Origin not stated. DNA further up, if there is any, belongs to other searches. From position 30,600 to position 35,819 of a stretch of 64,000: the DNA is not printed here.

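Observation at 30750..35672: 1640-aa single-chain biotin carboxylase with a non-canonical domain order (CT-alpha, linker, CT-beta, BC, BCCP)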

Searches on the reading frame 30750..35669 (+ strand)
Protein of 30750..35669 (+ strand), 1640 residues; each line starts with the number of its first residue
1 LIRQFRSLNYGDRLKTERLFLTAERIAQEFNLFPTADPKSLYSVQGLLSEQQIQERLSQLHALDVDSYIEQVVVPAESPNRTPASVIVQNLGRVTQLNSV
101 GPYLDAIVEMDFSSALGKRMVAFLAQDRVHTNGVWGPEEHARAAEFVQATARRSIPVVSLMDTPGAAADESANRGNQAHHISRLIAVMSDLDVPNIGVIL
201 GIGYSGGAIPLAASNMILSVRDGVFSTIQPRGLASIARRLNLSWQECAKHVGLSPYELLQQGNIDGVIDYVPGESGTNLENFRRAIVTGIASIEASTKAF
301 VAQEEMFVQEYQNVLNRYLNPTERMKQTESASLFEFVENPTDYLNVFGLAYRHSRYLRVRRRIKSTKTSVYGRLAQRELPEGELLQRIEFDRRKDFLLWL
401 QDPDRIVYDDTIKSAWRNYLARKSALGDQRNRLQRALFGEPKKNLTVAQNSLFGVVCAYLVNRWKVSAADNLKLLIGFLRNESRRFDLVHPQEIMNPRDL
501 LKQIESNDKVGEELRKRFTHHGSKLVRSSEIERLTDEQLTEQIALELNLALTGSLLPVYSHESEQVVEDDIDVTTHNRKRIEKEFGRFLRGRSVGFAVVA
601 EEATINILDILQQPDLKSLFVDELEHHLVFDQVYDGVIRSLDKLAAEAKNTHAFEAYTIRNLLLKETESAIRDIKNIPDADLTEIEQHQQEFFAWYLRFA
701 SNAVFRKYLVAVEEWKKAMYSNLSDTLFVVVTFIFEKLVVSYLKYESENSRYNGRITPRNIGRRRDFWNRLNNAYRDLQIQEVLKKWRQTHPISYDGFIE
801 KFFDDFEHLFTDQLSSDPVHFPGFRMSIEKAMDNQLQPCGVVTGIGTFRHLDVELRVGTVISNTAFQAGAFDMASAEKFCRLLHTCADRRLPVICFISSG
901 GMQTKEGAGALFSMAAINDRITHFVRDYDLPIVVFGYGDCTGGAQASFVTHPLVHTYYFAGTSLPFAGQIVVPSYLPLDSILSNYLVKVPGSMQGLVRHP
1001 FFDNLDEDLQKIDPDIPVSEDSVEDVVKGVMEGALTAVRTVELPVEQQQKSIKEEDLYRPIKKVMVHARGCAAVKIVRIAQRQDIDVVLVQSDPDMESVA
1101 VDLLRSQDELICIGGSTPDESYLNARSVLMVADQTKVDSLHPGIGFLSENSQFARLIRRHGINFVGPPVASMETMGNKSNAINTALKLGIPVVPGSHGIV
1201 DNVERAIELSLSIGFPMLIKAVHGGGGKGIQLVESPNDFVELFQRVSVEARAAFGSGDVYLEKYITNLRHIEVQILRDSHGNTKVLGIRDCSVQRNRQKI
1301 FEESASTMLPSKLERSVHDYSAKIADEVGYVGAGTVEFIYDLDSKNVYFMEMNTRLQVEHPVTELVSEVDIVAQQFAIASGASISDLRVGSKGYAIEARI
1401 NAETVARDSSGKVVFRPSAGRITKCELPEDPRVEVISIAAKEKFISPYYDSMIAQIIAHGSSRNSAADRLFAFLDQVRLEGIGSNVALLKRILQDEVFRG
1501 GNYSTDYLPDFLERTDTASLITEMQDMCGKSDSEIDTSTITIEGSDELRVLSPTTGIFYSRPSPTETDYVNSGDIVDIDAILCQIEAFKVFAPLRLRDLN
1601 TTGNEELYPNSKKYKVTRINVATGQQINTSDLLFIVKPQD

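Call 4: search_protein_families(library=pfam, proteins=[window:30750-35669:+], max_evalue=0.1)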
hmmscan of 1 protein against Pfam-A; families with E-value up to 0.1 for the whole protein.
window:30750-35669:+ (1640 aa): 8 families
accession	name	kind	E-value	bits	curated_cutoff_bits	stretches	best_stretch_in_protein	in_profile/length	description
PF02786.22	CPSase_L_D2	-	1.4e-59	201.6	19.8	1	1178-1385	2-209/211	Carbamoyl-phosphate synthase L chain, ATP binding domain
PF00289.28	Biotin_carb_N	-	3.2e-29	102.1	25.5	1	1061-1172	2-110/110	Biotin carboxylase, N-terminal domain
PF03255.19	ACCA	-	2.7e-27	96.2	23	1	131-292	124-285/310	Acetyl co-enzyme A carboxylase carboxyltransferase-like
PF02785.25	Biotin_carb_C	-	1.2e-24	86.9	32.4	1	1397-1508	1-106/108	Biotin carboxylase C-terminal domain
PF01039.27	Carboxyl_trans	-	3.7e-19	69.2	22.3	2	116-214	291-389/493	Carboxyl transferase domain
PF02222.28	ATP-grasp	-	4.9e-12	46.3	27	1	1199-1355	15-162/179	ATP-grasp domain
PF07478.18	Dala_Dala_lig_C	-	2.5e-06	27.6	24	1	1208-1354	30-174/204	D-ala D-ala ligase C-terminus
PF02655.19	ATP-grasp_3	-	0.092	13.3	23.2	0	1216-1357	33-158/160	ATP-grasp domain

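Call 5: search_protein_families(library=ncbifam, proteins=[window:30750-35669:+], max_evalue=0.1)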
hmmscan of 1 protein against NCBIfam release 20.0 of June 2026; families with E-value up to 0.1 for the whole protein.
window:30750-35669:+ (1640 aa): 46 families (the best 25 are shown)
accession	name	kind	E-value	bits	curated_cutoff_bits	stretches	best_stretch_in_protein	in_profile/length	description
NF006367.0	PRK08591.1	subfamily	1.1e-143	479.2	597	1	1061-1513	2-446/451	acetyl-CoA carboxylase biotin carboxylase subunit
TIGR00514.1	accC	equivalog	4.1e-136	454.4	626.5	1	1061-1511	2-444/449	acetyl-CoA carboxylase biotin carboxylase subunit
NF009471.0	PRK12833.1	equivalog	1.2e-127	426.3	686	1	1060-1519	4-455/467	acetyl-CoA carboxylase biotin carboxylase subunit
NF009554.0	PRK12999.1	equivalog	8.7e-126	421.2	965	1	1060-1509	4-453/1147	pyruvate carboxylase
NF004085.0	PRK05586.1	equivalog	1.4e-124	416.4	723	1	1061-1511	2-444/448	acetyl-CoA carboxylase biotin carboxylase subunit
TIGR02712.1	urea_carbox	equivalog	5.9e-124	415.1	1303.85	1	1062-1521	2-452/1201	urea carboxylase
NF006406.0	PRK08654.1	equivalog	3.4e-122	408.5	739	1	1061-1530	2-463/499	acetyl-CoA carboxylase biotin carboxylase subunit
NF006286.0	PRK08462.1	equivalog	8.6e-118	394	740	1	1061-1509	4-442/445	acetyl-CoA carboxylase biotin carboxylase subunit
NF005525.0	PRK07178.1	equivalog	2.4e-115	385.9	768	1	1061-1517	2-448/471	acetyl-CoA carboxylase biotin carboxylase subunit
TIGR01235.1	pyruv_carbox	equivalog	5.7e-112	375.1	1114.45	1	1063-1510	1-450/1143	pyruvate carboxylase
NF006287.0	PRK08463.1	equivalog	4.3e-100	335.8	775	1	1061-1513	2-446/479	acetyl-CoA carboxylase subunit A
NF041504.1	AccA_sub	subfamily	8e-34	117.2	300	1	126-297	66-241/257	carboxyltransferase subunit alpha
NF004344.0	PRK05724.1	equivalog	2e-25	89.7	357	1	131-291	128-288/319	acetyl-CoA carboxylase carboxyltransferase subunit alpha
TIGR00513.1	accA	equivalog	3.5e-19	69.3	319.3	1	133-280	130-277/321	acetyl-CoA carboxylase carboxyl transferase subunit alpha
NF008971.0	PRK12319.1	equivalog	1.4e-18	67.4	406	1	133-297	77-241/256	acetyl-CoA carboxylase carboxyl transferase subunit alpha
TIGR00515.1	accD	equivalog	1.7e-11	44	317.45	1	806-950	72-214/285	acetyl-CoA carboxylase, carboxyltransferase subunit beta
TIGR00531.1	BCCP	equivalog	2.2e-08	34.7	115.2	1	1545-1592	77-124/156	acetyl-CoA carboxylase biotin carboxyl carrier protein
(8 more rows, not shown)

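Call 6: find_homologous_proteins(query=window:30750-35669:+, max_evalue=1e-10)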
Query window:30750-35669:+ (1640 aa): 1057 proteins with E <= 1e-10 among 8000 candidates; the best 120 are listed.
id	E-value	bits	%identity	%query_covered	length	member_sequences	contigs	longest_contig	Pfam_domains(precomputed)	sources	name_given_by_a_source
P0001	0.0e+0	3623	98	100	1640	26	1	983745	PF01039.28,PF02786.23,PF00289.29,PF02222.28,PF03255.20,PF07478.19,PF02785.26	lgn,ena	-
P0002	0.0e+0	3182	86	99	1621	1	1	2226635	PF01039.28,PF02786.23,PF00289.29,PF02222.28,PF03255.20,PF02785.26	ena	-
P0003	0.0e+0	2854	76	99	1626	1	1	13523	PF01039.28,PF02786.23,PF00289.29,PF02222.28,PF03255.20,PF02785.26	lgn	-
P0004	0.0e+0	2675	72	99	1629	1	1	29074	PF01039.28,PF02786.23,PF00289.29,PF02222.28,PF03255.20,PF02785.26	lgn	-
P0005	0.0e+0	2588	69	99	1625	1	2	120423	PF01039.28,PF02786.23,PF00364.29,PF00289.29,PF02222.28,PF03255.20,PF07478.19,PF02785.26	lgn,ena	-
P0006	0.0e+0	2585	68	99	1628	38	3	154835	PF01039.28,PF02786.23,PF00364.29,PF00289.29,PF02222.28,PF03255.20,PF07478.19,PF02785.26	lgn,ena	-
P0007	0.0e+0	2581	68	99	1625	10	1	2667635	PF01039.28,PF02786.23,PF00289.29,PF02222.28,PF03255.20,PF07478.19,PF02785.26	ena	-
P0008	0.0e+0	2577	68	99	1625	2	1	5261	PF01039.28,PF02786.23,PF00364.29,PF00289.29,PF02222.28,PF03255.20,PF07478.19,PF02785.26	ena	-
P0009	0.0e+0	2577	69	99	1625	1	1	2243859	PF01039.28,PF02786.23,PF00289.29,PF02222.28,PF03255.20,PF07478.19,PF02785.26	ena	-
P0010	0.0e+0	2576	68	99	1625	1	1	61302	PF01039.28,PF02786.23,PF00289.29,PF02222.28,PF03255.20,PF07478.19,PF02785.26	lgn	-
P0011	0.0e+0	2573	69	99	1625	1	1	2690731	PF01039.28,PF02786.23,PF00364.29,PF00289.29,PF02222.28,PF03255.20,PF02785.26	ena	-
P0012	0.0e+0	2566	69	99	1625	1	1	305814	PF01039.28,PF02786.23,PF00289.29,PF02222.28,PF03255.20,PF07478.19,PF02785.26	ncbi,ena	-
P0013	0.0e+0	2388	65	99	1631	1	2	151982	PF01039.28,PF02786.23,PF00289.29,PF02222.28,PF03255.20,PF02785.26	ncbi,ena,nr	ncbi:MAG: ATP-grasp domain-containing protein [Gammaproteobacteria bacterium]|nr:ATP-grasp domain-co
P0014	0.0e+0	2387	65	99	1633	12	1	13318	PF01039.28,PF02786.23,PF00289.29,PF02222.28,PF03255.20,PF07478.19,PF02785.26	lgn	-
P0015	0.0e+0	2380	65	99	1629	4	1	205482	PF01039.28,PF02786.23,PF00289.29,PF02222.28,PF03255.20,PF02785.26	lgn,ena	-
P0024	0.0e+0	2071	57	99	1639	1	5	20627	PF01039.28,PF02786.23,PF00289.29,PF02222.28,PF03255.20,PF02785.26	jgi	jgi:acetyl/propionyl-CoA carboxylase alpha subunit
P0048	0.0e+0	2046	57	99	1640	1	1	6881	PF01039.28,PF02786.23,PF00289.29,PF02222.28,PF03255.20,PF07478.19,PF02785.26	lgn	-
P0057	0.0e+0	2041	56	99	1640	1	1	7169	PF01039.28,PF02786.23,PF00289.29,PF02222.28,PF03255.20,PF02785.26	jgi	jgi:acetyl/propionyl-CoA carboxylase alpha subunit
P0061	0.0e+0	2040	56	99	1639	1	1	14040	PF01039.28,PF02786.23,PF00289.29,PF02222.28,PF03255.20,PF07478.19,PF02785.26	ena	-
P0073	0.0e+0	2030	58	96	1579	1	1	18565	PF01039.28,PF02786.23,PF00364.29,PF00289.29,PF02222.28,PF03255.20,PF07478.19,PF02785.26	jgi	jgi:acetyl/propionyl-CoA carboxylase alpha subunit/acetyl-CoA carboxylase alpha subunit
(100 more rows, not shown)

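Call 9: search_solved_structures(query=window:30750-35669:+, max_evalue=0.001)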
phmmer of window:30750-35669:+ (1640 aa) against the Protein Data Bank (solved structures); distinct sequences matched with E-value up to 0.001: 120 (the best 60 are shown).
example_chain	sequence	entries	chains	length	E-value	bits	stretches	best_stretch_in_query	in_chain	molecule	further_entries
9kkm_A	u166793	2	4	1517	0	1579.5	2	602-1639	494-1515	Acetyl-CoA carboxylase multifunctional enzyme AccADCB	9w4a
9eb7_A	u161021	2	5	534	1.4e-106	360.7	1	1060-1515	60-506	Biotin carboxylase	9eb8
9zvm_C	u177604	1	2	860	5.8e-101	342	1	1062-1527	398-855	Maltodextrin-binding protein,Biotin carboxylase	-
2vpq_A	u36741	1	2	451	5.7e-98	332.1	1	1061-1509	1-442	ACETYL-COA CARBOXYLASE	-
1ulz_A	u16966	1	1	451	5.8e-98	332.1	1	1061-1511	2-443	pyruvate carboxylase n-terminal domain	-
4mv1_A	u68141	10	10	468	9.4e-97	328.1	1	1061-1509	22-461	Biotin carboxylase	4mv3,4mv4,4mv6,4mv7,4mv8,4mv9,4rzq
7kct_A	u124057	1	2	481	7.6e-96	325.1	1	1059-1511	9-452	2-oxoglutarate carboxylase small subunit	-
7kbl_A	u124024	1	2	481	1e-95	324.6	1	1060-1511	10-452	2-oxoglutarate carboxylase small subunit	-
7kc7_A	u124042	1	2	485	2.1e-95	323.6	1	1061-1511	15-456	2-oxoglutarate carboxylase small subunit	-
3ouu_A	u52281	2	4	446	3.3e-95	323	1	1061-1508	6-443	Biotin carboxylase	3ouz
2gps_A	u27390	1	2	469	3.3e-94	319.7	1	1061-1509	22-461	Biotin carboxylase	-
2gpw_A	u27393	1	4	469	6.5e-94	318.7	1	1061-1509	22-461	Biotin carboxylase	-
3jzf_A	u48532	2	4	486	9.6e-94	318.1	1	1061-1512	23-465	Biotin carboxylase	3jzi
3rup_A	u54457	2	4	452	1.5e-93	317.5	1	1061-1509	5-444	Biotin carboxylase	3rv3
6oi9_A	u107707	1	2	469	1.6e-93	317.4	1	1061-1509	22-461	Biotin carboxylase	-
30hu_A3a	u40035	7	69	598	1.1e-86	294.7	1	1060-1512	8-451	Biotin-dependent acyl-coenzyme A carboxylase alpha3 subunit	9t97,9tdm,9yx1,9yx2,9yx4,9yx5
4qsk_A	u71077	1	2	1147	1.3e-82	281.2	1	1060-1509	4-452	Pyruvate carboxylase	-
4qsl_H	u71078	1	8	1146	1.6e-82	280.9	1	1060-1509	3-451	Pyruvate carboxylase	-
8rth_A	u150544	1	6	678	5.6e-78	265.8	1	1060-1510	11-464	3-methylcrotonyl-CoA carboxylase, putative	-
2qf7_A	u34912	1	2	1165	3.1e-77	263.4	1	1060-1511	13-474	Pyruvate carboxylase protein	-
3tw6_A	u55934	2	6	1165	3.1e-77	263.4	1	1060-1511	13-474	Pyruvate carboxylase protein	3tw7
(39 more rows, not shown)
